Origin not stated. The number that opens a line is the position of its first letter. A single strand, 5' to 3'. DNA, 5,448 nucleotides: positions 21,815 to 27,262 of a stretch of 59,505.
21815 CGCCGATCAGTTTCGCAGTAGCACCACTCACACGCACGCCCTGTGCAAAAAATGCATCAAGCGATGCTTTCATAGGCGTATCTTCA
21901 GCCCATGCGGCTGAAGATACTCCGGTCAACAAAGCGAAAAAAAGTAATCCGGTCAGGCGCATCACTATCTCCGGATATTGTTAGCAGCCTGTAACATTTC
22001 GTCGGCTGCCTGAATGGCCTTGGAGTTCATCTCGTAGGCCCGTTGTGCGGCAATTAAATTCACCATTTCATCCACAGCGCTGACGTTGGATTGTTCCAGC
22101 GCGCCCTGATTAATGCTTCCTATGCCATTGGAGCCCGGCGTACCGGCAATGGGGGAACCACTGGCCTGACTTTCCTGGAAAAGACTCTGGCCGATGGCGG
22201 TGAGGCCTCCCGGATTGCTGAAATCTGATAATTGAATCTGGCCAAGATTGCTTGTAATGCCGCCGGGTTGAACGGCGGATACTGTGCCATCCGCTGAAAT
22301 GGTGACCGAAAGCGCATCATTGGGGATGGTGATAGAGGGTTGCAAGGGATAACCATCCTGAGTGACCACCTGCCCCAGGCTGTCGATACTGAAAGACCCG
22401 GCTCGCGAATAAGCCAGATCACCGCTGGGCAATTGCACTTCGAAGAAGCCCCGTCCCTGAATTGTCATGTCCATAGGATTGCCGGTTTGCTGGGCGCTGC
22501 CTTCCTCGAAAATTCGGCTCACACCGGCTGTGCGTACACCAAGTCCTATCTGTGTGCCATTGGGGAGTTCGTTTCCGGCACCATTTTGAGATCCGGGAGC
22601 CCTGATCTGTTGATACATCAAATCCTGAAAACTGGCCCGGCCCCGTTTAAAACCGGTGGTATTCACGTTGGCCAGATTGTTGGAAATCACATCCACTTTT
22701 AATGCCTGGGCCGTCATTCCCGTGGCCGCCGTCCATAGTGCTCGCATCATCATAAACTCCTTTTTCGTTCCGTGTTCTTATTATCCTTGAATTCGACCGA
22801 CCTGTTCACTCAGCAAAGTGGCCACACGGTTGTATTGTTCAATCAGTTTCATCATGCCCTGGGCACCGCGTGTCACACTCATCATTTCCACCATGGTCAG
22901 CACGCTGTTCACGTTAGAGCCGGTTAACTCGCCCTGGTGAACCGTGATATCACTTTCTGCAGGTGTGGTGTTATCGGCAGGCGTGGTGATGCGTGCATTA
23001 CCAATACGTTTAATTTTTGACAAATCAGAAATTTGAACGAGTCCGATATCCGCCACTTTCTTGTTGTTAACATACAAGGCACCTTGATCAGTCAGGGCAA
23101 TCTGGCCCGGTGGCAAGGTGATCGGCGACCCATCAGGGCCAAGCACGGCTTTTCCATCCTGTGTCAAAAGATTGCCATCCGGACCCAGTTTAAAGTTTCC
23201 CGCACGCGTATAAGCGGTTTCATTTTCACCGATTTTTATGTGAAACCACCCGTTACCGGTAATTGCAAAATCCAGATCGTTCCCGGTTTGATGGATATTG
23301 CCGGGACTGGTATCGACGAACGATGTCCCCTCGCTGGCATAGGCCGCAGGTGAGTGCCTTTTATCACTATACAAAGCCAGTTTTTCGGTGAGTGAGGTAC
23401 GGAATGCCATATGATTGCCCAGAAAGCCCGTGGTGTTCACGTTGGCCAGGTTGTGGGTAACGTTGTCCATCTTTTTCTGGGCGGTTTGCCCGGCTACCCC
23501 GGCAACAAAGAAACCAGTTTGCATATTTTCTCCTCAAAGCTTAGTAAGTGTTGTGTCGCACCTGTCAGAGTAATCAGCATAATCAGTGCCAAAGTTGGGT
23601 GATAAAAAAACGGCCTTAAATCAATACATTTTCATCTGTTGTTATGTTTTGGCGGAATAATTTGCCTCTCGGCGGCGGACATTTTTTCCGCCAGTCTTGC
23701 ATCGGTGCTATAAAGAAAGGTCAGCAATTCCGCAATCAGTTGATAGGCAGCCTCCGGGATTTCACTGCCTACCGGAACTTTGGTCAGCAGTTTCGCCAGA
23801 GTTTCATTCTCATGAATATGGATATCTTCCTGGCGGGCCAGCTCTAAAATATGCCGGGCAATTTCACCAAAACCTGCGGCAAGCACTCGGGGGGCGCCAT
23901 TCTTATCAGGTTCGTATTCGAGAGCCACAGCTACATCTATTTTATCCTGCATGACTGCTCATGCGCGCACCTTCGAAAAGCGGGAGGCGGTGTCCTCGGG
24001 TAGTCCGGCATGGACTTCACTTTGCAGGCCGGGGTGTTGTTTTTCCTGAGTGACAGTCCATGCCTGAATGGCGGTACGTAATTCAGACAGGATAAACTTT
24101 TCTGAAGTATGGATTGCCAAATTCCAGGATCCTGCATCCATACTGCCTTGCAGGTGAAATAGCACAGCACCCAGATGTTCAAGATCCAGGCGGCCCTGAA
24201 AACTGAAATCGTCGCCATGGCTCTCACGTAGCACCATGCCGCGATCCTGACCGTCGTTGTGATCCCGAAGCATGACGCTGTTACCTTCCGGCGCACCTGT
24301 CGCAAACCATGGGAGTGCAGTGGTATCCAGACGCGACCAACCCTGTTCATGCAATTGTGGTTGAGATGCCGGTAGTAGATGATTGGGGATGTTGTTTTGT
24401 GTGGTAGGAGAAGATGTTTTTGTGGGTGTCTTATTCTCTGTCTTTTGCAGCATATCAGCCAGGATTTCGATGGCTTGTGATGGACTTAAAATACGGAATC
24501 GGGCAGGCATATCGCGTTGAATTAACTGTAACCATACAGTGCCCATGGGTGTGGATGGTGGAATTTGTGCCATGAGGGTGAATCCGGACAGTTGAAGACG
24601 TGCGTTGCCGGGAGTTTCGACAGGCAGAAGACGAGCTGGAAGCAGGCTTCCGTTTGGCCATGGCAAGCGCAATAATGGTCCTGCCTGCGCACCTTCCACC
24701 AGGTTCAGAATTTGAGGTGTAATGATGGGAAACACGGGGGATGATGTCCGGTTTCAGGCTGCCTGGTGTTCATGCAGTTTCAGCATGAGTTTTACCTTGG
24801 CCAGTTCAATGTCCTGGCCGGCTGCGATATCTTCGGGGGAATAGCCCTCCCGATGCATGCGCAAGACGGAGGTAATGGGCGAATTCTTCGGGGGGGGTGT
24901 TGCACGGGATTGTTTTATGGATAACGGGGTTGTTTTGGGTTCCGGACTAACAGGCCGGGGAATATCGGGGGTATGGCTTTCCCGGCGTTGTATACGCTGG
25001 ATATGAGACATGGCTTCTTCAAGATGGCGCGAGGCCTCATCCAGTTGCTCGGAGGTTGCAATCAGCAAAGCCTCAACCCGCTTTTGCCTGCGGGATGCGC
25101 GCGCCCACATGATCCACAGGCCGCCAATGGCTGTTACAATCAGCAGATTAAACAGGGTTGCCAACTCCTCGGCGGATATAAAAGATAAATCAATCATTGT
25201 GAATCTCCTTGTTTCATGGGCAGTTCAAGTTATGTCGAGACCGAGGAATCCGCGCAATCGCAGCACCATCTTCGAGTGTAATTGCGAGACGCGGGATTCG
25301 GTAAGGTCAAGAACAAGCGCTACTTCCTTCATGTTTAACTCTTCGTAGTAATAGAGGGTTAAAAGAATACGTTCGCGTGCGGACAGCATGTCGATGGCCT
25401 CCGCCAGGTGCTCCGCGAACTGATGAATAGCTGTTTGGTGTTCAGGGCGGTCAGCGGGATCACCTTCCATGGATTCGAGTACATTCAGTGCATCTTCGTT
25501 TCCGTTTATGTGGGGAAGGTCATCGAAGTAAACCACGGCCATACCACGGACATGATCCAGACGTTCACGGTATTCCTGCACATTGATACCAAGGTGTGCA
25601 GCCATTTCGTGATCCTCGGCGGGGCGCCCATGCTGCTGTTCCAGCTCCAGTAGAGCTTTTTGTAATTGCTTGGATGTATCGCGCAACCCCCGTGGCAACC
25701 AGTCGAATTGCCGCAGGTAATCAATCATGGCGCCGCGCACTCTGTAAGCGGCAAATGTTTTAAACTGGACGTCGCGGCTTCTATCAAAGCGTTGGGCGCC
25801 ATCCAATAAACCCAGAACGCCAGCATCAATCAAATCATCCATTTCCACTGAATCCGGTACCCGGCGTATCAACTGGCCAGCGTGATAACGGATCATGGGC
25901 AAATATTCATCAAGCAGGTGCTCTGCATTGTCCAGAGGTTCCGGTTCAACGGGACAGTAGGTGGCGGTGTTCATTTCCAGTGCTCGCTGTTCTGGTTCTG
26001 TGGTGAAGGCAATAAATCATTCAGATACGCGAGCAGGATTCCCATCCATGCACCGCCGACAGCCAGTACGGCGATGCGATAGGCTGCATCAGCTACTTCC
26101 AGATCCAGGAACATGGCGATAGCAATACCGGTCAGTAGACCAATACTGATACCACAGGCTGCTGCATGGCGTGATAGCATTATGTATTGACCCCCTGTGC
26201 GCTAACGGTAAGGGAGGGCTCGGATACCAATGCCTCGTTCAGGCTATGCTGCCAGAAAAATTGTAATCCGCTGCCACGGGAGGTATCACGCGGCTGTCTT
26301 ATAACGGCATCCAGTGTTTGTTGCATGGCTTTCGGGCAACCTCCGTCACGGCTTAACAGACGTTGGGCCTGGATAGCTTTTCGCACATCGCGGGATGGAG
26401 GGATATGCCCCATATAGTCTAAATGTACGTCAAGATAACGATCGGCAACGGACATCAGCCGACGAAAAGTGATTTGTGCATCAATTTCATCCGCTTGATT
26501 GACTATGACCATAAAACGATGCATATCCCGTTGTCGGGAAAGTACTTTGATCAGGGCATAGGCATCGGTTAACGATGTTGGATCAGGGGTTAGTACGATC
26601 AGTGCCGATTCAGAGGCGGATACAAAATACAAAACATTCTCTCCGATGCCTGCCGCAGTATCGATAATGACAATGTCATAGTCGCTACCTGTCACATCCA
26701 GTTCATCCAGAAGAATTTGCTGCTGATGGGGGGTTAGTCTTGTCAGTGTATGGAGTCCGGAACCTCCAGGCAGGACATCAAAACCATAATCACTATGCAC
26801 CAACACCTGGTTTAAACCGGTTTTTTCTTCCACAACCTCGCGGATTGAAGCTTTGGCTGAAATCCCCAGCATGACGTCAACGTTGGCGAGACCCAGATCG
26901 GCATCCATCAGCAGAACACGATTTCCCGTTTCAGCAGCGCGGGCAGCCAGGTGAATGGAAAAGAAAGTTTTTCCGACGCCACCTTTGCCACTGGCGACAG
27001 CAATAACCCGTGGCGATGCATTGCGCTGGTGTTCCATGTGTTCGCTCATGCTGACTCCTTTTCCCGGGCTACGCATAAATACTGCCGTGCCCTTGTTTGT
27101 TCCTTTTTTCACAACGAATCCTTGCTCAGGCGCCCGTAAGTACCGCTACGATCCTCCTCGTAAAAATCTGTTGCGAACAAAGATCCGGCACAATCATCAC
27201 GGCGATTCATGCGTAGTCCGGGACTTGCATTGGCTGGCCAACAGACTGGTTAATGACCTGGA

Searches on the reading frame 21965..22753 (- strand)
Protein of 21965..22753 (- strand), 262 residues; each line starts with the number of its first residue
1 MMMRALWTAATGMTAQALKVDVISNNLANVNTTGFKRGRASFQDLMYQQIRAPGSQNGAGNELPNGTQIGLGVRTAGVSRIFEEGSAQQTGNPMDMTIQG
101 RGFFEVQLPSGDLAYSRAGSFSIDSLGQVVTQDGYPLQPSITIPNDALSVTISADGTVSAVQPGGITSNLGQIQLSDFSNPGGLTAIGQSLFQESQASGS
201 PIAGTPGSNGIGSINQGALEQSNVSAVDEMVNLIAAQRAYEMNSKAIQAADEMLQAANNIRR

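Call 25: search_protein_families(library=pfam, proteins=[window:21965-22753:-], max_evalue=0.00001)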
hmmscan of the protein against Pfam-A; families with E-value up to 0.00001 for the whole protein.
window:21965-22753:- (262 aa): 3 families
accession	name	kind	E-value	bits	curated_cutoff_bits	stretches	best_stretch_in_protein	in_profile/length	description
PF22692.1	LlgE_F_G_D1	-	3.7e-27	94.7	27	1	98-160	2-64/64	Flagellar hook protein FlgE/F/G D1 domain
PF06429.18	Flg_bbr_C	-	3.7e-23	81.2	23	1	216-260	2-46/46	Flagellar basal body rod FlgEFG protein C-terminal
PF00460.25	Flg_bb_rod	-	3.6e-12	46.4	20.7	1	8-36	3-31/31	Flagella basal body rod protein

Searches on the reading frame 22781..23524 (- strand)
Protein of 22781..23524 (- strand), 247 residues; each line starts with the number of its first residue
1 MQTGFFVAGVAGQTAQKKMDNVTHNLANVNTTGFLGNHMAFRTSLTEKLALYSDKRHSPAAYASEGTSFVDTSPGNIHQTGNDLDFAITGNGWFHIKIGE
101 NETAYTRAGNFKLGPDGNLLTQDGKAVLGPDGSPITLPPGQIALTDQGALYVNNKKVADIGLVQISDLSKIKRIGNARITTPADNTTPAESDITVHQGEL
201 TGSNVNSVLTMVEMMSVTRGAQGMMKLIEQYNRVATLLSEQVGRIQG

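Call 25: search_protein_families(library=pfam, proteins=[window:22781-23524:-], max_evalue=0.00001)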
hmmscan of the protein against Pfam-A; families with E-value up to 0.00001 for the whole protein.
window:22781-23524:- (247 aa): 2 families
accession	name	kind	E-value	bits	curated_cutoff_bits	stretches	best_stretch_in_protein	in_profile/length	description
PF22692.1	LlgE_F_G_D1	-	1.5e-14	54.3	27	1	87-140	1-50/64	Flagellar hook protein FlgE/F/G D1 domain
PF06429.18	Flg_bbr_C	-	1.7e-06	27.9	23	1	197-232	2-37/46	Flagellar basal body rod FlgEFG protein C-terminal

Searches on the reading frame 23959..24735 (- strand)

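Call 25: search_protein_families(library=pfam, proteins=[window:23959-24735:-], max_evalue=0.00001)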
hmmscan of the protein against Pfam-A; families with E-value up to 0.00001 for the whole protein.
window:23959-24735:- (258 aa): 0 families

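Call 43: search_protein_families(library=pfam, proteins=[window:23959-24735:-], max_evalue=1)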
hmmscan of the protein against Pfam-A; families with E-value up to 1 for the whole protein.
window:23959-24735:- (258 aa): 1 family
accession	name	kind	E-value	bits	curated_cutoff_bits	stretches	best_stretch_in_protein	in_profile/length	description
PF24630.1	PIN_TASOR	-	0.26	11.5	27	1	175-221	6-51/141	TASOR PIN domain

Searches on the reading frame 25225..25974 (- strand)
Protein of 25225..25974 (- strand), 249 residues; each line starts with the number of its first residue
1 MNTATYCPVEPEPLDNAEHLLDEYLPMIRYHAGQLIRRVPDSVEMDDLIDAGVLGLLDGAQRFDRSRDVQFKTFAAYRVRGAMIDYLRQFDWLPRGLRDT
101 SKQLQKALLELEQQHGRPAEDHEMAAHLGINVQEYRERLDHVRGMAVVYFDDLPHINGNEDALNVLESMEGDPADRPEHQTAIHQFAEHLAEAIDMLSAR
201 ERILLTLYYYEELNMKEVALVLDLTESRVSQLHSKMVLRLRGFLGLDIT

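Call 25: search_protein_families(library=pfam, proteins=[window:25225-25974:-], max_evalue=0.00001)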
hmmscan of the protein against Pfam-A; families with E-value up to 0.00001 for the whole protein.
window:25225-25974:- (249 aa): 4 families
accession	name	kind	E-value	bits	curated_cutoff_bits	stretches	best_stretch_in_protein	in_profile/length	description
PF04542.20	Sigma70_r2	-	1.1e-13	51.2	24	1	20-90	1-68/71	Sigma-70 region 2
PF04545.22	Sigma70_r4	-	1.4e-12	47.3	24.1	1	193-241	1-49/50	Sigma-70, region 4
PF04539.22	Sigma70_r3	-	1.7e-08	34.9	25.3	1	102-145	4-47/78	Sigma-70 region 3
PF08281.18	Sigma70_r4_2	-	3.2e-07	30.3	25.7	1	190-232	4-46/54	Sigma-70, region 4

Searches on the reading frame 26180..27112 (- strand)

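Call 25: search_protein_families(library=pfam, proteins=[window:26180-27112:-], max_evalue=0.00001)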
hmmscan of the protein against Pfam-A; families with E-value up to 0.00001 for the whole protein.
window:26180-27112:- (310 aa): 4 families
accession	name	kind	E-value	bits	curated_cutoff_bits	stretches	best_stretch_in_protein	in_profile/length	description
PF13614.12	AAA_31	-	3.2e-20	73.2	27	1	35-193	2-166/177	AAA domain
PF10609.15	ParA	-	9.3e-15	55.1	27.1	1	35-205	4-173/246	NUBPL iron-transfer P-loop NTPase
PF01656.29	CbiA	-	3.1e-14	53.4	25.4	1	37-250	1-122/125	CobQ/CobB/MinD/ParA nucleotide binding domain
PF02374.21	ArsA_ATPase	-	2.6e-07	30.6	24.3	0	39-72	5-38/305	Anion-transporting ATPase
